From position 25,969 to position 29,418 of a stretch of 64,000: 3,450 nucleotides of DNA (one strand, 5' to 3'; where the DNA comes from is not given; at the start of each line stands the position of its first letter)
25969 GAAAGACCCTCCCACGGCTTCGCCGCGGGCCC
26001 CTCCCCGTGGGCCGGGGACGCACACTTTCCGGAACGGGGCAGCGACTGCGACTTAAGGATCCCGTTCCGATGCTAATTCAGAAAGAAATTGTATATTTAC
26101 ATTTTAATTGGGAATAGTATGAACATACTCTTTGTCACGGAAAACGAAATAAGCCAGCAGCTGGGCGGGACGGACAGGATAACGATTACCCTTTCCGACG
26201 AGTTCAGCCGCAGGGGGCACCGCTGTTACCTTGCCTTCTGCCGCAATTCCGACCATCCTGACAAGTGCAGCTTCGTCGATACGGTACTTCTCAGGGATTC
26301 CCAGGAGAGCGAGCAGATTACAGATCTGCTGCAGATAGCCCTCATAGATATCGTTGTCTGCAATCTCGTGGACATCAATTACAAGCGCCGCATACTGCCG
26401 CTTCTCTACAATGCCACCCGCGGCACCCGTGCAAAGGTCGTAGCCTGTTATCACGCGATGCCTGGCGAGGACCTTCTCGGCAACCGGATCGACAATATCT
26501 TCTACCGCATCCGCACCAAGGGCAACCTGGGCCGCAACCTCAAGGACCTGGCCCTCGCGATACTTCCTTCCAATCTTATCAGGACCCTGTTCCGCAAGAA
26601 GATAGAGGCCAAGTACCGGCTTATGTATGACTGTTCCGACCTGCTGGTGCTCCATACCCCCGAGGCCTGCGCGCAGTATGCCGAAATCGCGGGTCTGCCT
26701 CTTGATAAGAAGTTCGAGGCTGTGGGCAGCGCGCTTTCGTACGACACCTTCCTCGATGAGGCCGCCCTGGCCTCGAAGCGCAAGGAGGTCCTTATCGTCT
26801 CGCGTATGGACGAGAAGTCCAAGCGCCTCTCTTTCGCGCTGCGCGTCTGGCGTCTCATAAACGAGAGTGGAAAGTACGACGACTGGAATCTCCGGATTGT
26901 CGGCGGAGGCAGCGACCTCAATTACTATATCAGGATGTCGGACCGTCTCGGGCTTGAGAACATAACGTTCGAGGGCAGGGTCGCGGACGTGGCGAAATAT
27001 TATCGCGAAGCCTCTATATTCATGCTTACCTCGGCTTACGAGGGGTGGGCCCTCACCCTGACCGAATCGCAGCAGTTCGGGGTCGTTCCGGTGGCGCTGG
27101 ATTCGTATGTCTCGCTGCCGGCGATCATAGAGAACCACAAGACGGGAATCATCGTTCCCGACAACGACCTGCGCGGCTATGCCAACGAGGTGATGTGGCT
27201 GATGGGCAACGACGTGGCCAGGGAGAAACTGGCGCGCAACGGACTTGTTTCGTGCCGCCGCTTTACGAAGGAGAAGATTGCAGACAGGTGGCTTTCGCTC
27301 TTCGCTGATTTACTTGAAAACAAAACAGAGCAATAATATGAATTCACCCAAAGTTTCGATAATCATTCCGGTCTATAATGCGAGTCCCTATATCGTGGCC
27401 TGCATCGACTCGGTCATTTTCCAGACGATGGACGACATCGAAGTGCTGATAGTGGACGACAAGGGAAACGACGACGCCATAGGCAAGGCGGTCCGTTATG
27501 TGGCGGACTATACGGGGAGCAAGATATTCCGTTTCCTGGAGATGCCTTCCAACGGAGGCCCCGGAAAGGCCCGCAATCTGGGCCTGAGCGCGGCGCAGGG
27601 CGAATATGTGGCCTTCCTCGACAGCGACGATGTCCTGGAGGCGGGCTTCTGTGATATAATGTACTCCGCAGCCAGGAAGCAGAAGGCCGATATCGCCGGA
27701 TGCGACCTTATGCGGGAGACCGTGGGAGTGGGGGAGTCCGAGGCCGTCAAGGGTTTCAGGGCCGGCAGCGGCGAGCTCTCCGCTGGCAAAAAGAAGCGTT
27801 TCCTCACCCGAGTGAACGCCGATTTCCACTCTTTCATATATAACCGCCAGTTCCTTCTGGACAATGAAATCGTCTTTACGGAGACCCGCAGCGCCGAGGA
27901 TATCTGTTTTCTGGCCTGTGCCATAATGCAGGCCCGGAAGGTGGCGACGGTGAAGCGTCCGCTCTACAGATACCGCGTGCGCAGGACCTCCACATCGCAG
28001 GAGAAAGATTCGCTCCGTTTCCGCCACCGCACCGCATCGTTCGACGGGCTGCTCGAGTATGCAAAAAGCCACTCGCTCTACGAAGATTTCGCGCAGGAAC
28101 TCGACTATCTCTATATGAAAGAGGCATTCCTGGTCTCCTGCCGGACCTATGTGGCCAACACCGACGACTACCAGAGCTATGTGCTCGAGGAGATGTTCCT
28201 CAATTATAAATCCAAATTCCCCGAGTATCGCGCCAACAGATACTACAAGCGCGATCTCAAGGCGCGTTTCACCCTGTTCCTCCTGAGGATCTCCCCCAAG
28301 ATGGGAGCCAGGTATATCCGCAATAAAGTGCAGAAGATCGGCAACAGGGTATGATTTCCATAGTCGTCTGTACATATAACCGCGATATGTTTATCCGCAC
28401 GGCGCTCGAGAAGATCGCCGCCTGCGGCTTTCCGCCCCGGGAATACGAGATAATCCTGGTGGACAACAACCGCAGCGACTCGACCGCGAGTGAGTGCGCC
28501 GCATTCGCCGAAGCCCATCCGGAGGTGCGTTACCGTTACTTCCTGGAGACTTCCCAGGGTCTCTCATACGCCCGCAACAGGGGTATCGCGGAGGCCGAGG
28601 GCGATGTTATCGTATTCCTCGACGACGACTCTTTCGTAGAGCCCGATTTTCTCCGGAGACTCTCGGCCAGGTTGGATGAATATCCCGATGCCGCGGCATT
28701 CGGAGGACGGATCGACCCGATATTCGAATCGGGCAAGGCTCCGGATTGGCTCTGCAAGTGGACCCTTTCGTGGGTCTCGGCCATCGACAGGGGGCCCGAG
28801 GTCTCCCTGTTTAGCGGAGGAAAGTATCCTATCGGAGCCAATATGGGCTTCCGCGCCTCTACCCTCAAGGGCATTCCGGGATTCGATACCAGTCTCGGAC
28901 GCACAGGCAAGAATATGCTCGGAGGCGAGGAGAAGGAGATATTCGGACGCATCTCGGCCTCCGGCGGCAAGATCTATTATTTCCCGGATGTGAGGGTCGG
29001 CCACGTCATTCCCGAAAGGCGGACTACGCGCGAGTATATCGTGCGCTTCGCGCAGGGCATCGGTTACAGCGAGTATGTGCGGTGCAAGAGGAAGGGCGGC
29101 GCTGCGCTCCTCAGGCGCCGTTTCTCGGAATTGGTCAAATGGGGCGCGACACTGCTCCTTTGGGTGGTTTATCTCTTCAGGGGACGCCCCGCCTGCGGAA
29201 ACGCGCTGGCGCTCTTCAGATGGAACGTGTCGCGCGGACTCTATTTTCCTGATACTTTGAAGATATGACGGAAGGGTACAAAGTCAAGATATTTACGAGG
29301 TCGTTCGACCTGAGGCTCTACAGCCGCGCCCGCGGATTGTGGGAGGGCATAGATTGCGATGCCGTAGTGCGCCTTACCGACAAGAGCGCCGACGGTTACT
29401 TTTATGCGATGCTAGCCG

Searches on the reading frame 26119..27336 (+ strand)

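Call 75: search_protein_families(library=pfam, proteins=[window:26119-27336:+], max_evalue=0.00001)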
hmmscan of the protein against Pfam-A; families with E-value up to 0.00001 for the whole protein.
window:26119-27336:+ (405 aa): 2 families
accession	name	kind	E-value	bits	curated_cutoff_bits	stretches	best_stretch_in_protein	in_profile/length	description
PF00534.26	Glycos_transf_1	-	3.6e-27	95.4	26.4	1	215-375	9-169/172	Glycosyl transferases group 1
PF13692.12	Glyco_trans_1_4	-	1.8e-24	87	27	1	222-363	2-141/142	Glycosyl transferases group 1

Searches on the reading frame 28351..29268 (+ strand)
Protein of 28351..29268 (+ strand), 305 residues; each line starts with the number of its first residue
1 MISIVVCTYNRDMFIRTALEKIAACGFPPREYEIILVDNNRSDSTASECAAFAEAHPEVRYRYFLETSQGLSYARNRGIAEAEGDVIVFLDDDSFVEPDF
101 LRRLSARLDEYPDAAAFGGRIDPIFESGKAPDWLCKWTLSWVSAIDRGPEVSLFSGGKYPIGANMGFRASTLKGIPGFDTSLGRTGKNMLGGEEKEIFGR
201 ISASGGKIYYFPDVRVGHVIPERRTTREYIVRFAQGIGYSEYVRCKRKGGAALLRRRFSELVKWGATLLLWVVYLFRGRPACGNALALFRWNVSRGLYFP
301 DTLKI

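Call 75: search_protein_families(library=pfam, proteins=[window:28351-29268:+], max_evalue=0.00001)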
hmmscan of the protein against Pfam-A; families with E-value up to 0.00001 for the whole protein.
window:28351-29268:+ (305 aa): 3 families
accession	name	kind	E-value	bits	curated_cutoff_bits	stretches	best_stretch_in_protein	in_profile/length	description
PF00535.33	Glycos_transf_2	-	4.6e-27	95.4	23.3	1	3-127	1-122/168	Glycosyl transferase family 2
PF13641.12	Glyco_tranf_2_3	-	3.7e-17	63.6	27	1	2-222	3-215/230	Glycosyltransferase like family 2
PF10111.15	Glyco_tranf_2_2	-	6.4e-11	42.7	27.3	1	3-104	1-102/276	Glycosyltransferase like family 2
